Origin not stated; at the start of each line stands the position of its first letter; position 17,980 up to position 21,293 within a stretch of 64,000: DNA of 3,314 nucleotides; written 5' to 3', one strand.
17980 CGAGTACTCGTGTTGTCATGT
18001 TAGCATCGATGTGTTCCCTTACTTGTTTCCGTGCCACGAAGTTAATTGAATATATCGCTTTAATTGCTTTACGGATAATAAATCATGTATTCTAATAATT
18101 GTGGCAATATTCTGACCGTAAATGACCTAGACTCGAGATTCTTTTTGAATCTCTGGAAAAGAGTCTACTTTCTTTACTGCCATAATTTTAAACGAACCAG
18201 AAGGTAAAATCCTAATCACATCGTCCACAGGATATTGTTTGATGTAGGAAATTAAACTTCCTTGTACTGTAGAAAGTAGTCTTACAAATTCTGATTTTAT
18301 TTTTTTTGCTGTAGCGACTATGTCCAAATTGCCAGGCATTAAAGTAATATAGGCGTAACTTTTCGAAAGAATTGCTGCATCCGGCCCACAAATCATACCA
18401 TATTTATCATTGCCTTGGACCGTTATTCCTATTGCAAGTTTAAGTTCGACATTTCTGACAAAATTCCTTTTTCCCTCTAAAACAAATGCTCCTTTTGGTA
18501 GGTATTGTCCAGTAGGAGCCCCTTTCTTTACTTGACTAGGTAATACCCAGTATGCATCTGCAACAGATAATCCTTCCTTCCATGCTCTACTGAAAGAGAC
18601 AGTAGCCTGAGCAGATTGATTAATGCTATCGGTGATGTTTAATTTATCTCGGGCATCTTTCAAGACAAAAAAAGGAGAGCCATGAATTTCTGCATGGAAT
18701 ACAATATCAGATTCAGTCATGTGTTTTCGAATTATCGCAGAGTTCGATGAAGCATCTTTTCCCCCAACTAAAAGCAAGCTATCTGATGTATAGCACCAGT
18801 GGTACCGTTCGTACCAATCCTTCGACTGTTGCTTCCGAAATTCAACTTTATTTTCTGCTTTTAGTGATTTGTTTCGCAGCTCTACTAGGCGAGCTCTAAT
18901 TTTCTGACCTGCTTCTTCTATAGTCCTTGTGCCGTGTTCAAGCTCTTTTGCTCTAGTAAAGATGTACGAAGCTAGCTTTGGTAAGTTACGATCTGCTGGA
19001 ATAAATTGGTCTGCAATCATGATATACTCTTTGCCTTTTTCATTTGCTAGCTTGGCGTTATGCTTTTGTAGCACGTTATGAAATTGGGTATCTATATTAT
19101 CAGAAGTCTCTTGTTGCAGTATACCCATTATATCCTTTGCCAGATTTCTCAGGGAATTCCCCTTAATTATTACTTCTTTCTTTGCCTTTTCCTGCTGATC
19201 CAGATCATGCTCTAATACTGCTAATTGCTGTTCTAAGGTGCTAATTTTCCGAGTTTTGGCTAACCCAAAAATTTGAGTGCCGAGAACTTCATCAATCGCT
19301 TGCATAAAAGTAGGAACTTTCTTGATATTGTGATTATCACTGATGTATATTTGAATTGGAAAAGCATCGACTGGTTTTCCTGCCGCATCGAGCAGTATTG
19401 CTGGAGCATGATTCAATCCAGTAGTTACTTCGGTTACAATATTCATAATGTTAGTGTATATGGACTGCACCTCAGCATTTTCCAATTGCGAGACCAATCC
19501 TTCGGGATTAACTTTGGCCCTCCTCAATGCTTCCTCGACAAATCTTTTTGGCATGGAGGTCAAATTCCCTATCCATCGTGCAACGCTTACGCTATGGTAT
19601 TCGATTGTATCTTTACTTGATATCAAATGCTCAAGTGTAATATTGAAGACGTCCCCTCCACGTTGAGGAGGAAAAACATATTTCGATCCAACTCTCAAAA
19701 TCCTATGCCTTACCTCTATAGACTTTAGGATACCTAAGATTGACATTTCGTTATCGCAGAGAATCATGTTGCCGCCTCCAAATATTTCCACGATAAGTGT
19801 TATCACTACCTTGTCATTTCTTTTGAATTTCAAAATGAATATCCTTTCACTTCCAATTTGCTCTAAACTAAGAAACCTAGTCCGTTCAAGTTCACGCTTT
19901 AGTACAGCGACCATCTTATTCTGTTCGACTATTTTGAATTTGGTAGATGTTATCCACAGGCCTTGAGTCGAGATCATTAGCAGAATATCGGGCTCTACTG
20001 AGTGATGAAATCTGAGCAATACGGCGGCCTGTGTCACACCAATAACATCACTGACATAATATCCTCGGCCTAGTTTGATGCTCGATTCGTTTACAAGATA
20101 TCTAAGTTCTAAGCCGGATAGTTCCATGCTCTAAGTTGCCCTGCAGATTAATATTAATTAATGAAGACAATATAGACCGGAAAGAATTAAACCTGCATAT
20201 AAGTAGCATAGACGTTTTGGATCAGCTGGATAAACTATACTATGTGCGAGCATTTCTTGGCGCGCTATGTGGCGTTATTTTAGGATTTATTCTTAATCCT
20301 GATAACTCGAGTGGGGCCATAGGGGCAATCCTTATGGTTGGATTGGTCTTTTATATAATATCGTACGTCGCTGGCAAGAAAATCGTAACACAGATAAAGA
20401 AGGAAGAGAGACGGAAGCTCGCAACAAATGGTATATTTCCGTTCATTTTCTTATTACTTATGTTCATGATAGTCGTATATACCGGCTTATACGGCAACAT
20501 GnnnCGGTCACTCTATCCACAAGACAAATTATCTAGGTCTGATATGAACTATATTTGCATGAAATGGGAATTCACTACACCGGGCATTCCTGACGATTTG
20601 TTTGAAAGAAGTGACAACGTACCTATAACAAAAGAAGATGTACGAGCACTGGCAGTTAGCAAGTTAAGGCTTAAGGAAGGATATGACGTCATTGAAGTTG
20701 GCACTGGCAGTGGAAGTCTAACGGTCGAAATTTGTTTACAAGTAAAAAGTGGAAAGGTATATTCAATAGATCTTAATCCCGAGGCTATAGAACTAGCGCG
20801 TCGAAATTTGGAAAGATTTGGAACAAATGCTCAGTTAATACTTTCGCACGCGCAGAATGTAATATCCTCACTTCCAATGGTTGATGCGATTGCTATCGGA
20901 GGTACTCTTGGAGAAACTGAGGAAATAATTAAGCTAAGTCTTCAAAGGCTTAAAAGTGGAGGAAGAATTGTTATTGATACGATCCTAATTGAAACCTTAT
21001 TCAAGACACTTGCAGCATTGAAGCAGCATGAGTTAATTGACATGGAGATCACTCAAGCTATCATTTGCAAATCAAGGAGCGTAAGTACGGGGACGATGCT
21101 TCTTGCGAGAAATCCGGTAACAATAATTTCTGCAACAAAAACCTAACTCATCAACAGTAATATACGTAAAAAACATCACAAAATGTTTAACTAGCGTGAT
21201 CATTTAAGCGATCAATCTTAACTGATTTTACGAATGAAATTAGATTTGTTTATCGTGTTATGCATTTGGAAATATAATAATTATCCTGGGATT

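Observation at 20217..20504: EMC6/OPTI (Rab5ip)-like membrane insertase partner, divergent from Rqc2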

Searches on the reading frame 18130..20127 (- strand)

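Call 4: search_protein_families(library=pfam, proteins=[window:18130-20127:-], max_evalue=10)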
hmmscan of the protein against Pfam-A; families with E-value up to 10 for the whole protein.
window:18130-20127:- (666 aa): 5 families
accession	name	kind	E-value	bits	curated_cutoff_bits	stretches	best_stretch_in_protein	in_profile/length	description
PF05670.18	NFACT-R_1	-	5.1e-27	95.1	29.8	1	442-552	2-112/112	NFACT protein RNA binding domain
PF05833.16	NFACT_N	-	2.1e-24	86.6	31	1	58-419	57-416/456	NFACT N-terminal and middle domains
PF06831.19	H2TH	-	0.0033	17.8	34.7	1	196-233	43-80/93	Formamidopyrimidine-DNA glycosylase H2TH domain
PF11684.13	DUF3280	-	0.033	14.9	30.1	1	246-324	40-121/138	Protein of unknown function (DUF2380)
PF25100.1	DUF7809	-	0.61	10.8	27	1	295-371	57-135/160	Domain of unknown function (DUF7809)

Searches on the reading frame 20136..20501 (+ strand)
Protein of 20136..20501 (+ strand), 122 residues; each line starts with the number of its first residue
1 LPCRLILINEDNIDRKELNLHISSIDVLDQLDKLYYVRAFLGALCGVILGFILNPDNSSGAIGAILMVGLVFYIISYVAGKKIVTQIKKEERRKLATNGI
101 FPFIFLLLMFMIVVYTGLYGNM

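Call 4: search_protein_families(library=pfam, proteins=[window:20136-20501:+], max_evalue=10)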
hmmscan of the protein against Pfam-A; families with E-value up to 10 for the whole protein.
window:20136-20501:+ (122 aa): 5 families
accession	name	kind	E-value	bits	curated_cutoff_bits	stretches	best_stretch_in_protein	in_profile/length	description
PF07019.17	EMC6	-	0.00095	20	23.3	1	34-115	2-81/81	EMC6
PF05038.18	Cytochrom_B558a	-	0.0037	17.4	25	1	13-94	64-141/184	Cytochrome Cytochrome b558 alpha-subunit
PF06570.16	DUF1129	-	0.0091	16.1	29.1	1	30-115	82-166/207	Protein of unknown function (DUF1129)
PF19094.5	EMC6_arch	-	0.12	13.2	26.7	1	37-116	10-83/87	EMC6-arch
PF05814.16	Ac76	-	1.2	9.7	22.5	1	46-94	10-62/83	Orf76 (Ac76)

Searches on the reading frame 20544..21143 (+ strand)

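Call 4: search_protein_families(library=pfam, proteins=[window:20544-21143:+], max_evalue=10)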
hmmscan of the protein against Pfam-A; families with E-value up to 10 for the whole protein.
window:20544-21143:+ (200 aa): 27 families (the best 25 are shown)
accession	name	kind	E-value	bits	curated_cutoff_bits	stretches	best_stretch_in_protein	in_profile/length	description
PF13847.12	Methyltransf_31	-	1.8e-11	44.4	27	1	44-149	2-114/145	Methyltransferase domain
PF01135.25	PCMT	-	6.2e-10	39.6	20.3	1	25-145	53-172/210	Protein-L-isoaspartate(D-aspartate) O-methyltransferase (PCMT)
PF08704.16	GCD14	-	2.2e-09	37.8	26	1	35-170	30-170/247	tRNA methyltransferase complex GCD14 subunit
PF13649.12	Methyltransf_25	-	1e-08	36.2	27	1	49-140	1-97/97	Methyltransferase domain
PF06325.19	PrmA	-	2.8e-08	34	22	1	42-161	158-275/296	Ribosomal protein L11 methyltransferase (PrmA)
PF02475.24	TRM5-TYW2_MTfase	-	1.8e-07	31.7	28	1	43-150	34-141/164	TRM5/TYW2 methyltransferase domain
PF05175.20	MTS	-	5.9e-07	29.7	23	1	38-143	24-137/170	Methyltransferase small domain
PF13578.12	Methyltransf_24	-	1.9e-06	29.1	26.3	1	50-145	1-103/105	Methyltransferase domain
PF08242.18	Methyltransf_12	-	2.6e-06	28.5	30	1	50-139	1-95/98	Methyltransferase domain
PF02353.26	CMAS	-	4.1e-06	26.7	27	1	32-169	49-189/273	Mycolic acid cyclopropane synthetase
PF12847.13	Methyltransf_18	-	2.2e-05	25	27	1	43-148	12-119/151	Methyltransferase domain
PF01209.24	Ubie_methyltran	-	3e-05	23.9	20.1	1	43-144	45-151/233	ubiE/COQ5 methyltransferase family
PF08241.18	Methyltransf_11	-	5.2e-05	24.2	21.2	1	51-143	2-94/95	Methyltransferase domain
PF13489.12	Methyltransf_23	-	7.9e-05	22.9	27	1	42-150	19-122/164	Methyltransferase domain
PF01596.23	Methyltransf_3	-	0.00042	20.1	22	1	41-149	40-157/204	O-methyltransferase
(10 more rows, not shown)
